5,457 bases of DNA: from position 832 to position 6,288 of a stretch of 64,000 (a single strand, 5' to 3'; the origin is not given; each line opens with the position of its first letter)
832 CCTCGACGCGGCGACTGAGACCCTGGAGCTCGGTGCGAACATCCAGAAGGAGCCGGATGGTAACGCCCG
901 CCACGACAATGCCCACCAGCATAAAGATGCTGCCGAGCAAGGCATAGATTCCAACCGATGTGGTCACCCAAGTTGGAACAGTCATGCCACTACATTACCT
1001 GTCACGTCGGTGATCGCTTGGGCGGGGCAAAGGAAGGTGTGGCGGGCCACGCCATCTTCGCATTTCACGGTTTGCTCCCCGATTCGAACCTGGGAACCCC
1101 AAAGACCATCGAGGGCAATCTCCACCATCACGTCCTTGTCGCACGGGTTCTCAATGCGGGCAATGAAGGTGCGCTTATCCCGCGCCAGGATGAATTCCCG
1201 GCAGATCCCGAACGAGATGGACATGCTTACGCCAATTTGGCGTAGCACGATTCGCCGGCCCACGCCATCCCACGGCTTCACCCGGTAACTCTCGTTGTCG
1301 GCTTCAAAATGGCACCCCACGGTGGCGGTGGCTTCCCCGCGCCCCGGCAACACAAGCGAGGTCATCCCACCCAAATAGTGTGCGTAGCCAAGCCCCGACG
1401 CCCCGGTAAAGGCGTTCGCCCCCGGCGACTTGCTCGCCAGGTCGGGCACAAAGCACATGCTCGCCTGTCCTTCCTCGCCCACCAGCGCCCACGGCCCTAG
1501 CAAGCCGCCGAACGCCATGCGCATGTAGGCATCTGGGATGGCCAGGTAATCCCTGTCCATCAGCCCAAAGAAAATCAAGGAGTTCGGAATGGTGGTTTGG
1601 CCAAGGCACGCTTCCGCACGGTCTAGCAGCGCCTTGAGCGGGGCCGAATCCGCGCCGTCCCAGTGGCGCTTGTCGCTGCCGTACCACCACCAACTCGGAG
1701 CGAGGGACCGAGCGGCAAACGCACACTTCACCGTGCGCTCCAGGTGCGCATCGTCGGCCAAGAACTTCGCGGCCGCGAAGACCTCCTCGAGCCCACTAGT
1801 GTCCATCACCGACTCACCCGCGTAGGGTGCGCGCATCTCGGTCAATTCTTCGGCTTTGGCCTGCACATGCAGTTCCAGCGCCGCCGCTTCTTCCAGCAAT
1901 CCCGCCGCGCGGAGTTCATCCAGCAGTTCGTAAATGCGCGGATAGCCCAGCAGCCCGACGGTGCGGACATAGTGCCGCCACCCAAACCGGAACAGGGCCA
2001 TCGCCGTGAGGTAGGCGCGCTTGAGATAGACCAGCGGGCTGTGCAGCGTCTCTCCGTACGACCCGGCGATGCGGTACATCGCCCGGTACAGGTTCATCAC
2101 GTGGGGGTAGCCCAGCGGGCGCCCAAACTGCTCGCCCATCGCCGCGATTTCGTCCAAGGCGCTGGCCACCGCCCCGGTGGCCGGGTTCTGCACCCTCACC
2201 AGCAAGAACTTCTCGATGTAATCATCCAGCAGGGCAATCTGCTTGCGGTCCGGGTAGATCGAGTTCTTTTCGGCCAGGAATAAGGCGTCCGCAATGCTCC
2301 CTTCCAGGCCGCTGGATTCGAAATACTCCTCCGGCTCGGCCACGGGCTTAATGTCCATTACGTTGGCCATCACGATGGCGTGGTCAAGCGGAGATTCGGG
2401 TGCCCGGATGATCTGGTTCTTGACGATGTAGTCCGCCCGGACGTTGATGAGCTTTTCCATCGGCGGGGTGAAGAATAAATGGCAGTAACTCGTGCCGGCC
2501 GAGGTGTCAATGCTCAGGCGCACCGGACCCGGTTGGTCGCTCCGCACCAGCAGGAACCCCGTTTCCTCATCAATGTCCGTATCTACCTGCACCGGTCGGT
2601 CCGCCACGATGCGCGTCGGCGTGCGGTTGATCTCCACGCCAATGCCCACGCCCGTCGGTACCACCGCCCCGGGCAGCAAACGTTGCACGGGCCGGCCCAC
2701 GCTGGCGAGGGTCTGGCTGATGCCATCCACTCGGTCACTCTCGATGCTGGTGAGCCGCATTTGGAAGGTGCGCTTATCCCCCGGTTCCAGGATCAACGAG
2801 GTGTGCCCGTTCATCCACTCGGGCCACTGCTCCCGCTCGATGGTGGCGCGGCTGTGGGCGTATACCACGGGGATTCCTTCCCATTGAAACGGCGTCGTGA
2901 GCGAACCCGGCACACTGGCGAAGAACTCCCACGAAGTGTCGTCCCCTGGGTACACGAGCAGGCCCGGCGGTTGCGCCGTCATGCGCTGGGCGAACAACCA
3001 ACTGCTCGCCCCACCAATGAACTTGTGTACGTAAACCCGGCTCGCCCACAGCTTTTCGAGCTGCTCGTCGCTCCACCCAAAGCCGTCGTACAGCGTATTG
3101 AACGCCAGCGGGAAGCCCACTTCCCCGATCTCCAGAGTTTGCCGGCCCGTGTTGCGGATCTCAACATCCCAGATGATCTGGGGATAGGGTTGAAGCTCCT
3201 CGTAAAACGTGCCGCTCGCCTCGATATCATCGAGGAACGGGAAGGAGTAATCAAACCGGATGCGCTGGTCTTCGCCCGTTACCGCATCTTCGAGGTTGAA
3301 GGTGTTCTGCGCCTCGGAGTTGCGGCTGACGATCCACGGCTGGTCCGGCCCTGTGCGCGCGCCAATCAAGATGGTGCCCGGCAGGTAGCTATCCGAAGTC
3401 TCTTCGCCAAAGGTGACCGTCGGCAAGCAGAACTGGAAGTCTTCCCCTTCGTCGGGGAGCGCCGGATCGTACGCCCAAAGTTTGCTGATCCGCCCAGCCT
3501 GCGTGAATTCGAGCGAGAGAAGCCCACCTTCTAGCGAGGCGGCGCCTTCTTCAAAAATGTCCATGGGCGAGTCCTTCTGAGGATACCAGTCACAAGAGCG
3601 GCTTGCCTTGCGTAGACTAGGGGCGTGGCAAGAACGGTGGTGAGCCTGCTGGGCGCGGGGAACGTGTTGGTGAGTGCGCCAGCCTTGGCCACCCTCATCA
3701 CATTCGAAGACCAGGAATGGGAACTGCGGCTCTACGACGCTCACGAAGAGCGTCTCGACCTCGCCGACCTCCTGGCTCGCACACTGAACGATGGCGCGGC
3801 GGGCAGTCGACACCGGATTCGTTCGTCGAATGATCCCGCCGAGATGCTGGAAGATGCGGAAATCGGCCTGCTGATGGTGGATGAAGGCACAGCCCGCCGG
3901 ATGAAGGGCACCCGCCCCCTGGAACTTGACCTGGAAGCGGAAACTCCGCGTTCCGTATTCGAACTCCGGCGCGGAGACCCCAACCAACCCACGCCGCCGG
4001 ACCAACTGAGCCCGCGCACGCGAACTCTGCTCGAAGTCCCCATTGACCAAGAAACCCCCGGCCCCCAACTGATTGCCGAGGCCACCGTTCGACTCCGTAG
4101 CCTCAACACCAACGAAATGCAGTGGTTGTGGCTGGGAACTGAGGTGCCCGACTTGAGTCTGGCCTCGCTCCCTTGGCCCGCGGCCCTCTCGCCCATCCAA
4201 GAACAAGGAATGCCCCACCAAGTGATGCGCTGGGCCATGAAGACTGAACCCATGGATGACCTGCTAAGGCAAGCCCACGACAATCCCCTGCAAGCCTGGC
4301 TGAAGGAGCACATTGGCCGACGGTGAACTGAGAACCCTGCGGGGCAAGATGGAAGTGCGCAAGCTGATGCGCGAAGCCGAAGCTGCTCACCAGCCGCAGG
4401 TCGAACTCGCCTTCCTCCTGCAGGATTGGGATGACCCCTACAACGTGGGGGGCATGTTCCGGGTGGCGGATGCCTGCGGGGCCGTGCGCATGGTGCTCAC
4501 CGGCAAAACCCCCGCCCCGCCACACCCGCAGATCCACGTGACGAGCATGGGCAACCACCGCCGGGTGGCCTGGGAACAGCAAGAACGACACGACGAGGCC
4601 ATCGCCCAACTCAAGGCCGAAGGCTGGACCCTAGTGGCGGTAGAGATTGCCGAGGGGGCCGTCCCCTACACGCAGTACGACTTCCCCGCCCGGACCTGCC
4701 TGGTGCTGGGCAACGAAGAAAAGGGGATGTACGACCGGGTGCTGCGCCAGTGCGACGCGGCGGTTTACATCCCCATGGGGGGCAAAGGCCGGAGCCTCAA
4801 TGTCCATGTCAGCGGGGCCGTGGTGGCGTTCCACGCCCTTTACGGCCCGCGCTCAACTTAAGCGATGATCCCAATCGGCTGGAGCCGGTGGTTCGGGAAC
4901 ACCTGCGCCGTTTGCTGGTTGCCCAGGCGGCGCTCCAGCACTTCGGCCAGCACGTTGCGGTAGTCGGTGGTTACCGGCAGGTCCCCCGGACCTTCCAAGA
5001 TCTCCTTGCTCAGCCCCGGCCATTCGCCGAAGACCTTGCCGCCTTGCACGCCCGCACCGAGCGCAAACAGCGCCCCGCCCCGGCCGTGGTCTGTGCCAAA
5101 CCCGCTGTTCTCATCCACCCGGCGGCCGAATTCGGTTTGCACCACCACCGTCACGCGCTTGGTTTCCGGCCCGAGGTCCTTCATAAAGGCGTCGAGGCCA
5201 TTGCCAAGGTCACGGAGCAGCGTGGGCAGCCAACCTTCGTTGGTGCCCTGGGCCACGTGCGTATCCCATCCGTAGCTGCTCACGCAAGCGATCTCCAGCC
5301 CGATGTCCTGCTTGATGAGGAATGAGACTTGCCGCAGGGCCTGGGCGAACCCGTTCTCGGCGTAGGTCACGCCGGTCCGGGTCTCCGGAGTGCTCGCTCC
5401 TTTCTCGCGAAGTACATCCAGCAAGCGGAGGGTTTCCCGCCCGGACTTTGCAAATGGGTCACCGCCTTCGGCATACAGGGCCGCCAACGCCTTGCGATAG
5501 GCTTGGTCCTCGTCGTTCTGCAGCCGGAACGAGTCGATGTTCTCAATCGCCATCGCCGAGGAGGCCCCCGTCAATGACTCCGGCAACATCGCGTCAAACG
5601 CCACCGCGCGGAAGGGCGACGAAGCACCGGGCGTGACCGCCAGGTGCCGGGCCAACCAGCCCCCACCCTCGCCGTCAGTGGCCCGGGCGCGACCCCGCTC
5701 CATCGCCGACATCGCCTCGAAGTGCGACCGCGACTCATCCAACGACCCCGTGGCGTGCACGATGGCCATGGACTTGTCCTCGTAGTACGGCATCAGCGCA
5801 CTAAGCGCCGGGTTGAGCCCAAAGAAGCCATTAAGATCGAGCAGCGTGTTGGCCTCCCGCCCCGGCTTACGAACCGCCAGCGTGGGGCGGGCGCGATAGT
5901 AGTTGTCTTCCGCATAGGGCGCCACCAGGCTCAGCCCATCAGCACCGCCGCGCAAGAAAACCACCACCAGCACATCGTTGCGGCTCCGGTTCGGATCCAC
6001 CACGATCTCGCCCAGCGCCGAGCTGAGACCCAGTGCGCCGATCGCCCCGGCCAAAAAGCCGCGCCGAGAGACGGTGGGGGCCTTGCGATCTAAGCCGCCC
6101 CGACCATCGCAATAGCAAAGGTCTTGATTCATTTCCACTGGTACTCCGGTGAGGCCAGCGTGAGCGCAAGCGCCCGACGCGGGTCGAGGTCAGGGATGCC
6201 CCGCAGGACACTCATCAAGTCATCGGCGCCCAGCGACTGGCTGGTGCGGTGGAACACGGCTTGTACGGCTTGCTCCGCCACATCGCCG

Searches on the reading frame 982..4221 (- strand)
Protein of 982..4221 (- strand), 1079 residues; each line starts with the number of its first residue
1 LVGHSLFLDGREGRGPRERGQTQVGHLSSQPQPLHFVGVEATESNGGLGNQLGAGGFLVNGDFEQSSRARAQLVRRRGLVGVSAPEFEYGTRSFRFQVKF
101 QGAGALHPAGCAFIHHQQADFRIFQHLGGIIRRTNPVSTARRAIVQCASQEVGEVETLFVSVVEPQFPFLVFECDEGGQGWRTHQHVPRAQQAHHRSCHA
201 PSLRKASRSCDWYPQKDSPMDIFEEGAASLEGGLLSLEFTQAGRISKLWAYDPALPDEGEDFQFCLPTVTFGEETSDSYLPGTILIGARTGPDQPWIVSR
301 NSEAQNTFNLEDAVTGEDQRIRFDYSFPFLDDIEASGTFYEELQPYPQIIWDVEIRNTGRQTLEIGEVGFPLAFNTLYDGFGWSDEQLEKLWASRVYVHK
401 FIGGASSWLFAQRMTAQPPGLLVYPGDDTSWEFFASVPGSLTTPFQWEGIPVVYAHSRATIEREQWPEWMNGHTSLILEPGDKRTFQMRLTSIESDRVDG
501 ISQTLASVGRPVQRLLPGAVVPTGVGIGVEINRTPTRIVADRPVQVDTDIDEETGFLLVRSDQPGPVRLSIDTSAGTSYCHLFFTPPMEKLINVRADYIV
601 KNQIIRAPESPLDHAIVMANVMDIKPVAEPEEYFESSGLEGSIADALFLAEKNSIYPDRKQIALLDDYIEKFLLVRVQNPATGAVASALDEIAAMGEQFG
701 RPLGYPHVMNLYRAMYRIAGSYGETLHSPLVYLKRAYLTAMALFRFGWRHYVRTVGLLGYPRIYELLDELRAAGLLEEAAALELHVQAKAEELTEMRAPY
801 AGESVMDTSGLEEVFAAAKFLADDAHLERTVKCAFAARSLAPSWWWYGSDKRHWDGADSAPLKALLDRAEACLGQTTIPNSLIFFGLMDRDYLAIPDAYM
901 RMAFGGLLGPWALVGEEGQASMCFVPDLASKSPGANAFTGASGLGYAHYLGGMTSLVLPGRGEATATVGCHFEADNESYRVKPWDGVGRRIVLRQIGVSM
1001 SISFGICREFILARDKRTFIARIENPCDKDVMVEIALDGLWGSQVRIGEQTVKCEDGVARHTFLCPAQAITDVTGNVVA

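Call 75: search_protein_families(library=pfam, proteins=[window:982-4221:-], max_evalue=0.00001)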
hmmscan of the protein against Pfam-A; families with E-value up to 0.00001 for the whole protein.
window:982-4221:- (1079 aa): 1 family
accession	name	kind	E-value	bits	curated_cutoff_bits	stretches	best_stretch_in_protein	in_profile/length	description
PF18951.5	DUF5695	-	4.7e-55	187.5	25.2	2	697-1025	487-808/857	Family of unknown function (DUF5695)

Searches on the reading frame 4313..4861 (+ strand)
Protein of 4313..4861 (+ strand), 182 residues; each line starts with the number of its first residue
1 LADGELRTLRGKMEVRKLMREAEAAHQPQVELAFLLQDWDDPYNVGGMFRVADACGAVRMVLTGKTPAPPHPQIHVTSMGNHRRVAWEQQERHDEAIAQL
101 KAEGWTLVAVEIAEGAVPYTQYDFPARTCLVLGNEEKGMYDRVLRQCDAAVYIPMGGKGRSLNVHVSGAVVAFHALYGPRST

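Call 75: search_protein_families(library=pfam, proteins=[window:4313-4861:+], max_evalue=0.00001)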
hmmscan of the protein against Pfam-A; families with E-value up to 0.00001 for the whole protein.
window:4313-4861:+ (182 aa): 1 family
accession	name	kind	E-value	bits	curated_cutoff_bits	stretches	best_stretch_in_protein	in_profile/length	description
PF00588.24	SpoU_methylase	-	2.3e-33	115.7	29.7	1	32-172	2-141/142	SpoU rRNA Methylase family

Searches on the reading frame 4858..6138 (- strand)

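Call 75: search_protein_families(library=pfam, proteins=[window:4858-6138:-], max_evalue=0.00001)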
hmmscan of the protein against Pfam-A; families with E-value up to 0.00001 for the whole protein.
window:4858-6138:- (426 aa): 1 family
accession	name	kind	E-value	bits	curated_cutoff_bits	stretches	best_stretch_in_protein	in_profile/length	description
PF07394.17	DUF1501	-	8.1e-30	104.7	27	1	57-384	4-347/390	Protein of unknown function (DUF1501)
